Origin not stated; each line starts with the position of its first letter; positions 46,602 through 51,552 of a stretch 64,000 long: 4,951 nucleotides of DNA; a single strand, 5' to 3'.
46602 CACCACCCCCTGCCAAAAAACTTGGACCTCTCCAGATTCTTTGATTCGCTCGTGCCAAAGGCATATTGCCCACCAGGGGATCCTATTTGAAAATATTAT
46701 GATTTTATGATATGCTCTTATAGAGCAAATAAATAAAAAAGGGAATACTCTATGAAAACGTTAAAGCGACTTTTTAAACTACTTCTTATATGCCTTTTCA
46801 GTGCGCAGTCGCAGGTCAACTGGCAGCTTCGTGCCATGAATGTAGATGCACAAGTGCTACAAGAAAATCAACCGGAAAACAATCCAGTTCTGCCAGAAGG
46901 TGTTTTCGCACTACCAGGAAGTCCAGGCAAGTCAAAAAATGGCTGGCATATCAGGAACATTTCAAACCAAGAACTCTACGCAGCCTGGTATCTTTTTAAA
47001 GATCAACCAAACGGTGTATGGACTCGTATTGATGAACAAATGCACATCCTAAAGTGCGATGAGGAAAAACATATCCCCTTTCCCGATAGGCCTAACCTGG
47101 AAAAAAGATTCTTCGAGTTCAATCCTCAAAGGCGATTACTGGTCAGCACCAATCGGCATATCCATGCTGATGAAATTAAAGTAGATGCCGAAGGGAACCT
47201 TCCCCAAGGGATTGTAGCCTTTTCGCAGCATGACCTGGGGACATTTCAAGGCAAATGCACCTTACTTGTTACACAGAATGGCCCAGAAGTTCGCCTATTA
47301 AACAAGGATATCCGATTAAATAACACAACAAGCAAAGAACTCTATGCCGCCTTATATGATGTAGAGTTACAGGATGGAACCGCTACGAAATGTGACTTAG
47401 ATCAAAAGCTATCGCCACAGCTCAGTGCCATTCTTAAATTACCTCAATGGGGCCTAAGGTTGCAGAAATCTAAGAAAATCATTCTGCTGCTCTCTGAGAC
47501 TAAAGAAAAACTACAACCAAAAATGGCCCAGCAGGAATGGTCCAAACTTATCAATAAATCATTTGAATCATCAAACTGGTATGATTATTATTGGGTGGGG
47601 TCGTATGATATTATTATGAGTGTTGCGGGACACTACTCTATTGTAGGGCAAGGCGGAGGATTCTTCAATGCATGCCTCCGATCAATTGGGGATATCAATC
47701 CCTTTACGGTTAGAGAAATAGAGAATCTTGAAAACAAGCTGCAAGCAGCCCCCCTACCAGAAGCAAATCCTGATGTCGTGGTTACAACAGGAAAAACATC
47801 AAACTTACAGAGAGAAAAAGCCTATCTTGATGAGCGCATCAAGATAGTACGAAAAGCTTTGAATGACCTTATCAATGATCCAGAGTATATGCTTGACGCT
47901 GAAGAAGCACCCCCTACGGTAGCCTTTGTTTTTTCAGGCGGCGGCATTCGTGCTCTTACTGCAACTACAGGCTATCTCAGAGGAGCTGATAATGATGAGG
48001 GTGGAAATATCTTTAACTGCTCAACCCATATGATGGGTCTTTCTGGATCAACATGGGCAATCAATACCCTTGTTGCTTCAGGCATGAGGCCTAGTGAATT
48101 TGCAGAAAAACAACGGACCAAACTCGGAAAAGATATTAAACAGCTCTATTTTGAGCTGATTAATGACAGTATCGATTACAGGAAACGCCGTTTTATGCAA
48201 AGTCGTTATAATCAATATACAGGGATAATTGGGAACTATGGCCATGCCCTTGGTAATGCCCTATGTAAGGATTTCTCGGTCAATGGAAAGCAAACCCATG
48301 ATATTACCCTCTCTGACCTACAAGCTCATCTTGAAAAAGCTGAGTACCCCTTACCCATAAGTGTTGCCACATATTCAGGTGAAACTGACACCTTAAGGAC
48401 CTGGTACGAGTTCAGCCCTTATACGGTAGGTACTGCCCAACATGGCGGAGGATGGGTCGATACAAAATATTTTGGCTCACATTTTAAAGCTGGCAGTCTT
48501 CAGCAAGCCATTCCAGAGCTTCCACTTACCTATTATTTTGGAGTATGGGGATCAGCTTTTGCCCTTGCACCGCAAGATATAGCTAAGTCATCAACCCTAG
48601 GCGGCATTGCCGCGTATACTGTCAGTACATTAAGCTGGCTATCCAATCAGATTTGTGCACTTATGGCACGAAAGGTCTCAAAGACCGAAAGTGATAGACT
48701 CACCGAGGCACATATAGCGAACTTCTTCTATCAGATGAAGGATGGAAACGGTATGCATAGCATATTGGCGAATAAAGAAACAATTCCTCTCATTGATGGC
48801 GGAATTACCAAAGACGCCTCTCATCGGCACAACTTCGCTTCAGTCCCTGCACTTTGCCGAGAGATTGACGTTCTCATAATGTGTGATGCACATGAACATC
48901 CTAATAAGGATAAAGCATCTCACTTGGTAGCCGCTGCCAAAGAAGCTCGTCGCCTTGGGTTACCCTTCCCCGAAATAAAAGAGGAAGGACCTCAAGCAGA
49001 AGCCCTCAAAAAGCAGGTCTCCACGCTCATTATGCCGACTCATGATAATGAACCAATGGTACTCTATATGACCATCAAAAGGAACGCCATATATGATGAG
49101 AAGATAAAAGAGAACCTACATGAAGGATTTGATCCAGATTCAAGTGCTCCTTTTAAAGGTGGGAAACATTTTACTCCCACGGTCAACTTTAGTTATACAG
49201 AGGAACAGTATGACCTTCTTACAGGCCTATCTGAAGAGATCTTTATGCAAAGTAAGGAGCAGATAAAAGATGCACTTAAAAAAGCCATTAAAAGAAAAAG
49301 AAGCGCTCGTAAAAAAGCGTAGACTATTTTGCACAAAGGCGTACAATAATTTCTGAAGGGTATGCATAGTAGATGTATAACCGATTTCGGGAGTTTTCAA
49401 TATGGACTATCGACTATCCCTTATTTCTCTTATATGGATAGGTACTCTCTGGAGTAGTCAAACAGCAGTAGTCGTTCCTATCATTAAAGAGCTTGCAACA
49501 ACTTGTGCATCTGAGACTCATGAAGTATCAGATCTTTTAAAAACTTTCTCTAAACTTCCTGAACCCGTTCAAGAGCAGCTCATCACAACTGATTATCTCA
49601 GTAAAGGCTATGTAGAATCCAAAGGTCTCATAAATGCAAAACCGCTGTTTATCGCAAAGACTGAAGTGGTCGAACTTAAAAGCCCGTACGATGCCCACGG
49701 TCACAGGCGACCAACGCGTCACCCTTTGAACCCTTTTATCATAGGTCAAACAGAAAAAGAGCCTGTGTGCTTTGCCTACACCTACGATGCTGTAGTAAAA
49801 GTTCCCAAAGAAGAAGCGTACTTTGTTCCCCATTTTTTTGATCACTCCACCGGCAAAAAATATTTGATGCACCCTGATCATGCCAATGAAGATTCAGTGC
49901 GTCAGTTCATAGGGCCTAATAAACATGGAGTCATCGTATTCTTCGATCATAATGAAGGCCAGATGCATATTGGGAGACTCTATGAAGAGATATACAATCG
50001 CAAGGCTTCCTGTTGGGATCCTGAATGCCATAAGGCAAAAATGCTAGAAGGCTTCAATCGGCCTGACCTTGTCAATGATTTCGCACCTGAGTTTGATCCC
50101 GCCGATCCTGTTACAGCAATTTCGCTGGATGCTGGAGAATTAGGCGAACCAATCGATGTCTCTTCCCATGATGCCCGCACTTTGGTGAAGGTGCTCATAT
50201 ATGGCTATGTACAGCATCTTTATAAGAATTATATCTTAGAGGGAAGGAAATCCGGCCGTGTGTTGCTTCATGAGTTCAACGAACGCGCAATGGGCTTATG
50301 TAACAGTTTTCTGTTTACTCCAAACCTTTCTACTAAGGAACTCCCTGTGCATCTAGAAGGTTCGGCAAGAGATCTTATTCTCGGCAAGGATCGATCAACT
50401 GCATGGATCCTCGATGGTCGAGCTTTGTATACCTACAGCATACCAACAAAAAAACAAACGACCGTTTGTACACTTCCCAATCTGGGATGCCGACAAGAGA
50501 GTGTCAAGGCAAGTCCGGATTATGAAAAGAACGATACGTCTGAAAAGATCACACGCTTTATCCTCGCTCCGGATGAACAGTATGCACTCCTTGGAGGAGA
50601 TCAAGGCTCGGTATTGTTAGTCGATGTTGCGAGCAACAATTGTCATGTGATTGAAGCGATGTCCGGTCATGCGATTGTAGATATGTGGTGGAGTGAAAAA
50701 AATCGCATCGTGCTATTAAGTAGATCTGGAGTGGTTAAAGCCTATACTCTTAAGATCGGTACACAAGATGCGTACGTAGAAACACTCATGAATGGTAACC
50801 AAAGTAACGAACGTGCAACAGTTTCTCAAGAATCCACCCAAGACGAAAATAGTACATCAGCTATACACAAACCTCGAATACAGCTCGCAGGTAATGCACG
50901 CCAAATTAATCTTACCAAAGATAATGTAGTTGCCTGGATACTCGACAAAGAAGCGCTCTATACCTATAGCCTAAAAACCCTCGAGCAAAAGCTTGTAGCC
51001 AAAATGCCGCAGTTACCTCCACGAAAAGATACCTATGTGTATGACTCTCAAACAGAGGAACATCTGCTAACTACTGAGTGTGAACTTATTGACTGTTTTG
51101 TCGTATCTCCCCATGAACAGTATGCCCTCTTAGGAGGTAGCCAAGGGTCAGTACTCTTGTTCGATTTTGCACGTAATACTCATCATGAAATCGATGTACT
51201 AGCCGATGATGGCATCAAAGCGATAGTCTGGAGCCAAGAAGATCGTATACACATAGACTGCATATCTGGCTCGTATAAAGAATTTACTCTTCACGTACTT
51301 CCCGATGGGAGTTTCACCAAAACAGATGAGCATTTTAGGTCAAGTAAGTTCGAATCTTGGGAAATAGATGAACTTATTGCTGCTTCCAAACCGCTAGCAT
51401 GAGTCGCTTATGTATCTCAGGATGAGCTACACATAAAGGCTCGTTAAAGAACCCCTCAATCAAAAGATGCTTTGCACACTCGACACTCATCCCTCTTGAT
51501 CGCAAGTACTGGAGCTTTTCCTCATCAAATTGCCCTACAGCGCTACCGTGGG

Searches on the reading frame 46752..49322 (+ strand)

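Call 8: search_protein_families(library=ncbifam, proteins=[window:46752-49322:+], max_evalue=0.00001)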
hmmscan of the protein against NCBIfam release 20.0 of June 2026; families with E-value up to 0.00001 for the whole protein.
window:46752-49322:+ (856 aa): 0 families

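Call 65: search_protein_families(library=pfam, proteins=[window:46752-49322:+], max_evalue=0.0001)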
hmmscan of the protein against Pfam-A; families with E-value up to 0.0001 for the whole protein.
window:46752-49322:+ (856 aa): 1 family
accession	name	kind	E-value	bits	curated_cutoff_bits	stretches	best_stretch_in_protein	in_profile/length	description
PF01735.24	PLA2_B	-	1.3e-27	96.9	23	1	390-716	1-333/491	Lysophospholipase catalytic domain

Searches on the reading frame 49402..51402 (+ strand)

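Call 8: search_protein_families(library=ncbifam, proteins=[window:49402-51402:+], max_evalue=0.00001)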
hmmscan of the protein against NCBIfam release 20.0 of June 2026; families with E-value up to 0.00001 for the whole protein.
window:49402-51402:+ (666 aa): 0 families

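Call 65: search_protein_families(library=pfam, proteins=[window:49402-51402:+], max_evalue=0.0001)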
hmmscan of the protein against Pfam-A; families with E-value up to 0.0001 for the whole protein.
window:49402-51402:+ (666 aa): 1 family
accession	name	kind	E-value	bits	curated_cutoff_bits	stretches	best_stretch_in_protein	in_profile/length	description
PF24817.1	WD40_WDHD1_1st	-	6.3e-05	22.7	109.9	0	369-436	211-279/291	WDHD1 first WD40 domain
